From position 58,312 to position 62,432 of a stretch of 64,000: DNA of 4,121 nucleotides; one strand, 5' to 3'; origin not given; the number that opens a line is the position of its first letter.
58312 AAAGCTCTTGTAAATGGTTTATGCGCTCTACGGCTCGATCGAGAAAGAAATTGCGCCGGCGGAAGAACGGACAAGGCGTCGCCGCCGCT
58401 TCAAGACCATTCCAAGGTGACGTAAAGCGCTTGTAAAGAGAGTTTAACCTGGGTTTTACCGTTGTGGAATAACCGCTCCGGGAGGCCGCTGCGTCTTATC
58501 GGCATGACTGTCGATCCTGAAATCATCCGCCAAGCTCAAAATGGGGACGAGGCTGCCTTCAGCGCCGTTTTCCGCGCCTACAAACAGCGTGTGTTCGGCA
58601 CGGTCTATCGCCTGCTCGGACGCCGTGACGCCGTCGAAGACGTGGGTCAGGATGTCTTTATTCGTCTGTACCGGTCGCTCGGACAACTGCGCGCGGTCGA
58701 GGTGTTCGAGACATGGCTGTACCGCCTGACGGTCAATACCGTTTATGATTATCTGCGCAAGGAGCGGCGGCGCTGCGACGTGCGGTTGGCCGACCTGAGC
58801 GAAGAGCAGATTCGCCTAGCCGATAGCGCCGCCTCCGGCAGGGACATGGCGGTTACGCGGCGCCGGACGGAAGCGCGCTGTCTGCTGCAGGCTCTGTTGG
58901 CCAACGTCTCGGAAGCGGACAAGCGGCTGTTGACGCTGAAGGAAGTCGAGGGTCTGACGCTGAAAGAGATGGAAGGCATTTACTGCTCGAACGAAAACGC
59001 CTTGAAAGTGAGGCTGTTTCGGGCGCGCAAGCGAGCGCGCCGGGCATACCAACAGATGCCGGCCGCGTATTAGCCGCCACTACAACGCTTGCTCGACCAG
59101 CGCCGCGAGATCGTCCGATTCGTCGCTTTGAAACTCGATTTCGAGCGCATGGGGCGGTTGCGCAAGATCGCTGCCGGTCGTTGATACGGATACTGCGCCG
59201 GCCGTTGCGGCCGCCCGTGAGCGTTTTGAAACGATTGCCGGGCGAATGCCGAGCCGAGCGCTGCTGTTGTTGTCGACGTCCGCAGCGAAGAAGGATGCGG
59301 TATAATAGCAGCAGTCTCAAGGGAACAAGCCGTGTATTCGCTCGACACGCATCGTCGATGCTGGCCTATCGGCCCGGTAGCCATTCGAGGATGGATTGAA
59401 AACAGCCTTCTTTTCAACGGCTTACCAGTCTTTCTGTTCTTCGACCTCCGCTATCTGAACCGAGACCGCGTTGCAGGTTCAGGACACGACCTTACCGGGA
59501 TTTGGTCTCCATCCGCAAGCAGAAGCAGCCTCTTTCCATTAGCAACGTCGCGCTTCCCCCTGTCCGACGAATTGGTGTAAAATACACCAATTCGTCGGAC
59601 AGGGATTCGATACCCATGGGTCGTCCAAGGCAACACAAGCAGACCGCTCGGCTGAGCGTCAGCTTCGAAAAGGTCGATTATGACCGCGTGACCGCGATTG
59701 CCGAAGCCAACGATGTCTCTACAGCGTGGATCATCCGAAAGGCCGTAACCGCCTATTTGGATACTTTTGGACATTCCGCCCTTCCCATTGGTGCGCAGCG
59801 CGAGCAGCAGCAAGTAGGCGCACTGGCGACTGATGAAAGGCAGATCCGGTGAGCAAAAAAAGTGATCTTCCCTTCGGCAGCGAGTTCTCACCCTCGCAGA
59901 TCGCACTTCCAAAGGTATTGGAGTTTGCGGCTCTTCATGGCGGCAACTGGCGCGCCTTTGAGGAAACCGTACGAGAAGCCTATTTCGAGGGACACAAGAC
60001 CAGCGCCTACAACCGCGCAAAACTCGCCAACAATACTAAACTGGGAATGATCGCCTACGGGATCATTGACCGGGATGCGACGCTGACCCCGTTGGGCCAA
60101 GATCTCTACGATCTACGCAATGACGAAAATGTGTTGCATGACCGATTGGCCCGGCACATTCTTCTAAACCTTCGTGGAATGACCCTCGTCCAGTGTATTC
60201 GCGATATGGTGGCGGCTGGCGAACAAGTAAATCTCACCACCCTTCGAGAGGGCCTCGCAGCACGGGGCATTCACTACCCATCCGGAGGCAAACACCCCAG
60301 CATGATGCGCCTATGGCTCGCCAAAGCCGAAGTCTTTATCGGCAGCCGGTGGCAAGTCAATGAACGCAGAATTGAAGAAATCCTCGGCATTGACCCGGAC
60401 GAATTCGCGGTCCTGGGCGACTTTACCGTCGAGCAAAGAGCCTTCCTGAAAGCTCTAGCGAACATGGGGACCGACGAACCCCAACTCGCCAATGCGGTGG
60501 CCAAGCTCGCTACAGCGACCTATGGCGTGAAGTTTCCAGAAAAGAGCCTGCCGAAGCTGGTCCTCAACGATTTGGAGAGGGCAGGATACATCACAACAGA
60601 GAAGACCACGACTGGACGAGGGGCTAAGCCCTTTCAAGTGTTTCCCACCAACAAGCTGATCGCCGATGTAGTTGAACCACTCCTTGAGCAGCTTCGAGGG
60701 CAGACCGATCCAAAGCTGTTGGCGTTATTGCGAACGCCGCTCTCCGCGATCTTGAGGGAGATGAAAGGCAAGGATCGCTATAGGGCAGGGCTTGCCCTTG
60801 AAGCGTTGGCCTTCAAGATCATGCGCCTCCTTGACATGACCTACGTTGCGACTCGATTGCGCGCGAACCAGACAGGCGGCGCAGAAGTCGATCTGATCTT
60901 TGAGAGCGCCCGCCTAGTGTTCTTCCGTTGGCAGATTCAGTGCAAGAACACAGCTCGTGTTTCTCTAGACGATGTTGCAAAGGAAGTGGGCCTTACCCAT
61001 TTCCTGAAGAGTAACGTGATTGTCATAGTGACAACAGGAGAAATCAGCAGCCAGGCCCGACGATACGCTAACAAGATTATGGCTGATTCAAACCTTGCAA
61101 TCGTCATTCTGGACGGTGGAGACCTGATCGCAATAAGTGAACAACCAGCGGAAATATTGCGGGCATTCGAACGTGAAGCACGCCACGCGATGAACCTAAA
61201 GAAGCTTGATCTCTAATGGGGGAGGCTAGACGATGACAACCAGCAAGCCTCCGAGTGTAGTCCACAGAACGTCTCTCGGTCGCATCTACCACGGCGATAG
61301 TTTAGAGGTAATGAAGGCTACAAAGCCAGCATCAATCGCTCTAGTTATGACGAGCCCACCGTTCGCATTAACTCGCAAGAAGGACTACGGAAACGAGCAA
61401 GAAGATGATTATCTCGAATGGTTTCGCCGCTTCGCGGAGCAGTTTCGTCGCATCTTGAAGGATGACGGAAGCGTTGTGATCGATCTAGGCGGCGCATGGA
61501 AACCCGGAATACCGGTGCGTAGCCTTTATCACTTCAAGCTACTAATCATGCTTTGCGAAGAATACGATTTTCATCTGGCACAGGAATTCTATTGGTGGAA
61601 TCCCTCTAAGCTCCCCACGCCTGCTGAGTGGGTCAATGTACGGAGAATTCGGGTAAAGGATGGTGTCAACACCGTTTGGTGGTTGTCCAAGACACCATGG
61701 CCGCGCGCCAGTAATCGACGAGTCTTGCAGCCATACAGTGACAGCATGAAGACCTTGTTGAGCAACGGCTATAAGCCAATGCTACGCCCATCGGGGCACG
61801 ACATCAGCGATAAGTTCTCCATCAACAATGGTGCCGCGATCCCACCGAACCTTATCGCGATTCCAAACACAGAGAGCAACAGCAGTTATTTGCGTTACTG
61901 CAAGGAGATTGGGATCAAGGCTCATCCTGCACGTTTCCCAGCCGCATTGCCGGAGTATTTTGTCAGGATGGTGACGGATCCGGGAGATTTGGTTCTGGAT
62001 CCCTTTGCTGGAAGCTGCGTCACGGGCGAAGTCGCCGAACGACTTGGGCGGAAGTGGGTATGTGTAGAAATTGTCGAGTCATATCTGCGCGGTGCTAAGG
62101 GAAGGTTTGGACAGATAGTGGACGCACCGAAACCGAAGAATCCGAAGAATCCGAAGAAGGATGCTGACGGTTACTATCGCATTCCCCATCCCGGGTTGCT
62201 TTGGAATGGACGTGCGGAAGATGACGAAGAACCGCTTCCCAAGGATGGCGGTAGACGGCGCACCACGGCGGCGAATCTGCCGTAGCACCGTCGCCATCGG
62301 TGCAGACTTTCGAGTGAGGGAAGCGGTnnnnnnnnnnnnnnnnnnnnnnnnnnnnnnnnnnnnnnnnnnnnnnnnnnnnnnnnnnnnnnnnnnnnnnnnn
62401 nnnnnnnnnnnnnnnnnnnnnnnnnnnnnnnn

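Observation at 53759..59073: Candidate undescribed defence module: solitary PglX-like methyltransferase + Pro-rich micro-ORF + 2-TM SLATT-like protein + ECF sigma factor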

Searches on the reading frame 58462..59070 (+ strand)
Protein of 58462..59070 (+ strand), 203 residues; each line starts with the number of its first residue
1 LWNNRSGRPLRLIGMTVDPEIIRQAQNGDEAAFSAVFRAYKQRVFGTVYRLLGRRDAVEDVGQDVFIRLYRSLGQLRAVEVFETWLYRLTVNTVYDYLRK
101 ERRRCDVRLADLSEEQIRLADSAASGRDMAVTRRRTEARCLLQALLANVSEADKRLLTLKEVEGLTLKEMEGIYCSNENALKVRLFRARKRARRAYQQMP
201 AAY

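Call 6: search_protein_families(library=pfam, proteins=[window:58462-59070:+], max_evalue=0.01)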
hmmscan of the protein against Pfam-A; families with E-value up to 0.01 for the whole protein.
window:58462-59070:+ (203 aa): 2 families
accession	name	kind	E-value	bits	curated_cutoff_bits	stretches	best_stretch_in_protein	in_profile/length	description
PF04542.20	Sigma70_r2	-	2.5e-16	59.6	24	1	37-104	2-71/71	Sigma-70 region 2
PF08281.18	Sigma70_r4_2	-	7.1e-05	22.8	25.7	1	142-191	4-53/54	Sigma-70, region 4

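Call 7: search_protein_families(library=padloc, proteins=[window:58462-59070:+], max_evalue=0.01)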
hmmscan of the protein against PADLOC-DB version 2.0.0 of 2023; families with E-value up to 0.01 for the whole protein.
window:58462-59070:+ (203 aa): 0 families

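Call 8: search_protein_families(library=ncbifam, proteins=[window:58462-59070:+], max_evalue=0.01)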
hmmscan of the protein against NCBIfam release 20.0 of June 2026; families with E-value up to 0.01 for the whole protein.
window:58462-59070:+ (203 aa): 79 families (the best 25 are shown)
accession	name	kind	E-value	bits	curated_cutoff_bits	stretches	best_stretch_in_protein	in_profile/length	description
NF009171.0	PRK12518.1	equivalog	2.1e-28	99.4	208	1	16-198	12-186/191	RNA polymerase sigma factor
TIGR02939.1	RpoE_Sigma70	equivalog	1.2e-25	90.6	236.15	1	17-191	6-181/190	RNA polymerase sigma factor RpoE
NF007223.0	PRK09641.1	equivalog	5.8e-25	88.2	209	1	20-197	7-185/187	RNA polymerase sigma factor SigW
NF008888.0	PRK11922.1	equivalog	1.2e-24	87.2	204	1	17-195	16-195/231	RNA polymerase sigma factor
NF058625.1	sigma_PG0214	equivalog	1.3e-24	86.8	130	1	30-199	3-164/170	GFO_1088 family ECF-type sigma factor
NF009166.1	PRK12513.1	equivalog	1.3e-23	83.7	206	1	18-198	9-188/193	RNA polymerase sigma factor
TIGR02948.1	SigW_bacill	equivalog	3.1e-22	79.5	243.1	1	18-196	5-184/187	RNA polymerase sigma factor SigW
TIGR02952.1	Sig70_famx2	equivalog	4.7e-21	75.4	206.45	1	22-194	2-168/170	ECF subfamily RNA polymerase sigma factor, BldN family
NF006930.0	PRK09415.1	subfamily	5.4e-21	75.2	198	1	29-195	14-174/179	RNA polymerase factor sigma C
TIGR02937.1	sigma70-ECF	superfamily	6.2e-20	71.5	42.9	1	32-194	2-163/165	sigma-70 family RNA polymerase sigma factor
TIGR02950.1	SigM_subfam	subfamily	1.9e-19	70.1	147.95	1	36-195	5-157/159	RNA polymerase sigma factor, SigM family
NF004113.0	PRK05602.1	equivalog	1.6e-18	67.1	208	1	17-198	31-203/211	RNA polymerase sigma factor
NF007229.0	PRK09647.1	equivalog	3.2e-18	65.9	265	1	29-198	42-204/220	RNA polymerase sigma factor SigE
NF007215.0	PRK09637.1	equivalog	1.1e-17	64.6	212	1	34-194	4-152/181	RNA polymerase sigma factor SigZ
NF009174.0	PRK12522.1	equivalog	9.2e-17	61.6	217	1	35-195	7-166/175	RNA polymerase sigma factor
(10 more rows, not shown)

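Call 50: search_protein_families(library=phrogs, proteins=[window:58504-59070:+], max_evalue=0.01)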
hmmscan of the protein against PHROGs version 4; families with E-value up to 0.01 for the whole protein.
window:58504-59070:+ (189 aa): 1 family
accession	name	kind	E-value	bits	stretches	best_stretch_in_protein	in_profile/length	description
phrog_1740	-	transcription regulation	1.5e-19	71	1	12-185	51-219/567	RNA polymerase sigma factor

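Call 61: find_homologous_proteins(query=window:58504-59070:+, max_evalue=1e-10)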
Query window:58504-59070:+ (189 aa): 7763 proteins with E <= 1e-10 among 8000 candidates; the best 120 are listed.
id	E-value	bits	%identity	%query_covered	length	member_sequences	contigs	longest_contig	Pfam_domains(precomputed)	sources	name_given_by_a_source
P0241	2.4e-114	397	100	100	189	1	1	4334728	PF04542.21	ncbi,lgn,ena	-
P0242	4.8e-96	337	85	99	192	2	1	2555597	PF04542.21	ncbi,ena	-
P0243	5.3e-94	331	83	99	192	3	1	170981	PF04542.21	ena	-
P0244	1.1e-91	323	81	99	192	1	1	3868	PF04542.21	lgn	-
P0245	5.2e-89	314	79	99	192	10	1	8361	PF04542.21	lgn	-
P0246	1.5e-88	313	79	99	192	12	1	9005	PF04542.21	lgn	-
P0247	1.1e-86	307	78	99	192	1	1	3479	PF04542.21,PF08281.19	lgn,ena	-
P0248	1.6e-85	303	80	89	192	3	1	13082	PF04542.21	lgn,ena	-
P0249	1.8e-84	300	78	99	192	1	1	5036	PF04542.21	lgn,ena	-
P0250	4.0e-84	299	77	99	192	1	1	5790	PF04542.21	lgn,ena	-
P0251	1.4e-80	287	78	92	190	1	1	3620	PF04542.21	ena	-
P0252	1.1e-68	248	65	98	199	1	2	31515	PF04542.21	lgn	-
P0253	1.5e-68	248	66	98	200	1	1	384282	PF04542.21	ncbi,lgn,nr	ncbi:MAG: sigma-70 family RNA polymerase sigma factor [Acidobacteria bacterium]|nr:sigma-70 family R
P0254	4.2e-68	246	63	99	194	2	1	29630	PF04542.21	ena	-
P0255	1.6e-67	245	65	98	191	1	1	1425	PF04542.21,PF08281.19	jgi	jgi:RNA polymerase sigma-70 factor (ECF subfamily)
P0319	4.4e-64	233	62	98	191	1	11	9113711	PF04542.21,PF08281.19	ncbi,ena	-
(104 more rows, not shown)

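Call 62: find_encoding_contigs(protein=P0242, flank=7000, max_places=2)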
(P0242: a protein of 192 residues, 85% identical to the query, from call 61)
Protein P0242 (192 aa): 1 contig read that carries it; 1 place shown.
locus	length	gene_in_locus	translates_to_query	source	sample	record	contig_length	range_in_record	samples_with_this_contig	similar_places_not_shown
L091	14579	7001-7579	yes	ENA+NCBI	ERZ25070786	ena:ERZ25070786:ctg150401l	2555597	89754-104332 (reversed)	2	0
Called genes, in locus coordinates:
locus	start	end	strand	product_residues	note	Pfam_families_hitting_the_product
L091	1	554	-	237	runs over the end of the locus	PF00884:Sulfatase, PF01663:Phosphodiest (weak)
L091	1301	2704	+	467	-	PF02667:SCFA_trans, PF03606:DcuC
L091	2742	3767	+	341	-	-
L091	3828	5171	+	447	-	PF00884:Sulfatase, PF01663:Phosphodiest (faint), PF16347:SGSH_C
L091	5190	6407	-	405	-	PF02746:MR_MLE_N, PF13378:MR_MLE_C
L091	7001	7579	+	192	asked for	PF04542:Sigma70_r2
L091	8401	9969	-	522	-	PF04413:Glycos_transf_N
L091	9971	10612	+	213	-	-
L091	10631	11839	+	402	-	PF07669:Eco57I, PF22837:M_Eco57I_C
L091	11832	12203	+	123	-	PF22837:M_Eco57I_C (weak)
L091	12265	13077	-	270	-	PF01738:DLH, PF12146:Hydrolase_4 (faint), PF00326:Peptidase_S9 (weak)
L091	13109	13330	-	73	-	-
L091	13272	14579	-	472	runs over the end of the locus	PF03747:ADP_ribosyl_GH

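Call 63: find_encoding_contigs(protein=P0319, flank=6000, max_places=2)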
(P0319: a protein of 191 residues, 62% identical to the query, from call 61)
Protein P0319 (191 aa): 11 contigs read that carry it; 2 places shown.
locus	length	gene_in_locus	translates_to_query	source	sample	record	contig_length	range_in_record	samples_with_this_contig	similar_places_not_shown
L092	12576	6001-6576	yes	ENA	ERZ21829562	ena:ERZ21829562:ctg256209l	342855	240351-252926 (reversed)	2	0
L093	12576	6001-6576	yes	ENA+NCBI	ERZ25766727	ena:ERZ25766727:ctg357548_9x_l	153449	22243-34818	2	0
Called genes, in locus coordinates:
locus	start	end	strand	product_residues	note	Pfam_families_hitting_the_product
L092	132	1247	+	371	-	-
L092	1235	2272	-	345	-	PF01582:TIR, PF13676:TIR_2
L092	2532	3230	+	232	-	PF10543:ORF6N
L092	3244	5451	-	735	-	PF01344:Kelch_1 (faint), PF13964:Beta-prop_Calicin, PF24681:Kelch_KLHDC2_KLHL20_DRC7, PF24996:NANM, PF00474:SSF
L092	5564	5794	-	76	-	-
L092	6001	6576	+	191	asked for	PF04542:Sigma70_r2, PF08281:Sigma70_r4_2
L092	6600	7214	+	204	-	-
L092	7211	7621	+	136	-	-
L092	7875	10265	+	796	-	PF08447:PAS_3, PF00990:GGDEF, PF00563:EAL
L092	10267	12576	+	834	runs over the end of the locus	PF08447:PAS_3, PF00990:GGDEF, PF00563:EAL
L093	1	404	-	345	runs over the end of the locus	PF01582:TIR, PF13676:TIR_2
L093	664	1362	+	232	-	PF10543:ORF6N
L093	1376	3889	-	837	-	PF01344:Kelch_1 (faint), PF13415:Beta-prop_FBX42 (faint), PF24996:NANM, PF24981:Beta-prop_ATRN-LZTR1 (faint), PF13964:Beta-prop_Calicin, PF24681:Kelch_KLHDC2_KLHL20_DRC7, PF24996:NANM, PF00474:SSF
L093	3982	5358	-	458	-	PF13546:DDE_5 (weak)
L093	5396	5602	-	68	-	PF05066:HARE-HTH (weak)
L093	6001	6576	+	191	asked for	PF04542:Sigma70_r2, PF08281:Sigma70_r4_2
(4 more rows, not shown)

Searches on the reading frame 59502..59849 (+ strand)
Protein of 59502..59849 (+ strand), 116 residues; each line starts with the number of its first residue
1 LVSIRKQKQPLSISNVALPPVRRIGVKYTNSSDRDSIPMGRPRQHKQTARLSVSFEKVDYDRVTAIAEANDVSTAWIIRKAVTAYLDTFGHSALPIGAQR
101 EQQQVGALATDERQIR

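Call 6: search_protein_families(library=pfam, proteins=[window:59502-59849:+], max_evalue=0.01)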
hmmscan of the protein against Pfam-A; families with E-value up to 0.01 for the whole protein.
window:59502-59849:+ (116 aa): 1 family
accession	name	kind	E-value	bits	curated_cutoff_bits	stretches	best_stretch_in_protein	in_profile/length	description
PF01402.27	RHH_1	-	7.4e-05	23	20.5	1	50-87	1-38/39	Ribbon-helix-helix protein, copG family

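Call 7: search_protein_families(library=padloc, proteins=[window:59502-59849:+], max_evalue=0.01)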
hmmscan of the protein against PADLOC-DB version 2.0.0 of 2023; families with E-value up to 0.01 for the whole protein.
window:59502-59849:+ (116 aa): 0 families

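Call 8: search_protein_families(library=ncbifam, proteins=[window:59502-59849:+], max_evalue=0.01)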
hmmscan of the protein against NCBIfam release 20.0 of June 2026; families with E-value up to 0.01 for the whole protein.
window:59502-59849:+ (116 aa): 0 families

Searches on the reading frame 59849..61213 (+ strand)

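Call 6: search_protein_families(library=pfam, proteins=[window:59849-61213:+], max_evalue=0.01)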
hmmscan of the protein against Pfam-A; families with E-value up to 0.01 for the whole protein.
window:59849-61213:+ (455 aa): 1 family
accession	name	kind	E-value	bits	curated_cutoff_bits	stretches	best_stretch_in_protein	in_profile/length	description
PF04471.18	Mrr_cat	-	5.9e-10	39.7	21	1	316-428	8-113/115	Restriction endonuclease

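Call 7: search_protein_families(library=padloc, proteins=[window:59849-61213:+], max_evalue=0.01)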
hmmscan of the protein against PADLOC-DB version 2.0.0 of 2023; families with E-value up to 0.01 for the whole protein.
window:59849-61213:+ (455 aa): 0 families

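Call 8: search_protein_families(library=ncbifam, proteins=[window:59849-61213:+], max_evalue=0.01)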
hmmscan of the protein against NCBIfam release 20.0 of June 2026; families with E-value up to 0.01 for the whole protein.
window:59849-61213:+ (455 aa): 0 families

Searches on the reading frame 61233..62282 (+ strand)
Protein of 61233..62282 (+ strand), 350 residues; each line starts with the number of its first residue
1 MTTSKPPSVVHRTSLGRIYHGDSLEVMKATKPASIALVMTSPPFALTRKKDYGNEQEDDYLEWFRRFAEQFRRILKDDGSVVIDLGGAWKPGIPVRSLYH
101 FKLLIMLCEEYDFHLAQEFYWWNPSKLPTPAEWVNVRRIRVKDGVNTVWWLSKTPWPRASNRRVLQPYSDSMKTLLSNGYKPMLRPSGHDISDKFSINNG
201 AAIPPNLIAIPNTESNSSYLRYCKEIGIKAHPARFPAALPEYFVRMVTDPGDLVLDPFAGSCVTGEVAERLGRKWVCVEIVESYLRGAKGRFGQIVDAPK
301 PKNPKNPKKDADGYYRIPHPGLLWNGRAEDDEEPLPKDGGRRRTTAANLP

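Call 6: search_protein_families(library=pfam, proteins=[window:61233-62282:+], max_evalue=0.01)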
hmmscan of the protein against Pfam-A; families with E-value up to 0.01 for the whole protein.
window:61233-62282:+ (350 aa): 1 family
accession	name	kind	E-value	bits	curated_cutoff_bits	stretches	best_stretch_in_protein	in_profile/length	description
PF01555.25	N6_N4_Mtase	-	1.4e-40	140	26.7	1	35-289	1-220/221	DNA methylase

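Call 7: search_protein_families(library=padloc, proteins=[window:61233-62282:+], max_evalue=0.01)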
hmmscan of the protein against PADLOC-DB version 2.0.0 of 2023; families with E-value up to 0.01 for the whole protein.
window:61233-62282:+ (350 aa): 53 families (the best 25 are shown)
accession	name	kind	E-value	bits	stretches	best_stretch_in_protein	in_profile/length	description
PDLC03323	MTase_II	-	4.8e-123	408.5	1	10-292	9-294/330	Type II methyltransferase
PDLC03371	MTase_II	-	4.5e-31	106.3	1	13-294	8-254/260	Type II methyltransferase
PDLC03387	MTase_II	-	1.2e-28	98.1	2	211-294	196-278/289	Type II methyltransferase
PDLC03299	MTase_II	-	2.5e-26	90.9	2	220-293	186-258/296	Type II methyltransferase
PDLC03353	MTase_II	-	4.1e-25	86.8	2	230-292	188-250/260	Type II methyltransferase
PDLC03265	MTase_II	-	1.1e-20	72.4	2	18-83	27-96/333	Type II methyltransferase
PDLC03238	MTase_II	-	5.3e-20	69.9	2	10-83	118-194/428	Type II methyltransferase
PDLC03350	MTase_II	-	1e-19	69.1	2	230-296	233-299/312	Type II methyltransferase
PDLC03216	MTase_II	-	1.3e-19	68.4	2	225-303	188-266/364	Type II methyltransferase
PDLC03295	MTase_II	-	1.5e-19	68.6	2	16-89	4-79/292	Type II methyltransferase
PDLC03230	MTase_II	-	4.8e-18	63.6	1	7-286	27-276/360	Type II methyltransferase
PDLC03228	MTase_II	-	8.9e-18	63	2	226-297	139-210/227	Type II methyltransferase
PDLC03738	oMTase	-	2e-17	60.9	1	221-297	194-270/376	orphan methyltransferase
PDLC03320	MTase_II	-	5.5e-16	56.6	2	230-299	212-281/289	Type II methyltransferase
PDLC03251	MTase_II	-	1.6e-15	55.2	2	218-285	192-259/282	Type II methyltransferase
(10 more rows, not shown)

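Call 8: search_protein_families(library=ncbifam, proteins=[window:61233-62282:+], max_evalue=0.01)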
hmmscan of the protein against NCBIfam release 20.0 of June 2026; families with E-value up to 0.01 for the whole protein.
window:61233-62282:+ (350 aa): 3 families
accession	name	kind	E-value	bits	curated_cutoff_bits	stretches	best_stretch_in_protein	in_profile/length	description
NF008572.0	PRK11524.1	equivalog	5.4e-22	78.3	292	2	221-286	186-250/294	adenine-specific DNA-methyltransferase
NF050803.1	DnaMtaseCcrMCaul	equivalog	1.7e-18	66.6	830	1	224-312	179-267/350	adenine-specific DNA-methyltransferase CcrM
NF010253.0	PRK13699.1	subfamily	6.6e-15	55.4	244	2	225-298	138-211/226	DNA methyltransferase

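Call 76: find_encoding_contigs(protein=window:61233-62282:+, flank=10000, max_places=4)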
Protein window:61233-62282:+ (350 aa): 1 contig read that carries it; 1 place shown.
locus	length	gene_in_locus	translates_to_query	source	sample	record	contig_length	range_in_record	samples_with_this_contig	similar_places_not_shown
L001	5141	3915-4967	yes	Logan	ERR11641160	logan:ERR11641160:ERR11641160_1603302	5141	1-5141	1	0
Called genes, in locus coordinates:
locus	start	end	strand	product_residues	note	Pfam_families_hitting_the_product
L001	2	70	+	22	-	?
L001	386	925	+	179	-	-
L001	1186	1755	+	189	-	PF04542:Sigma70_r2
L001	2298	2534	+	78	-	PF01402:RHH_1 (faint)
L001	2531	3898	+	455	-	PF04471:Mrr_cat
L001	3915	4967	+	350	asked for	PF01555:N6_N4_Mtase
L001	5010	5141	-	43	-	?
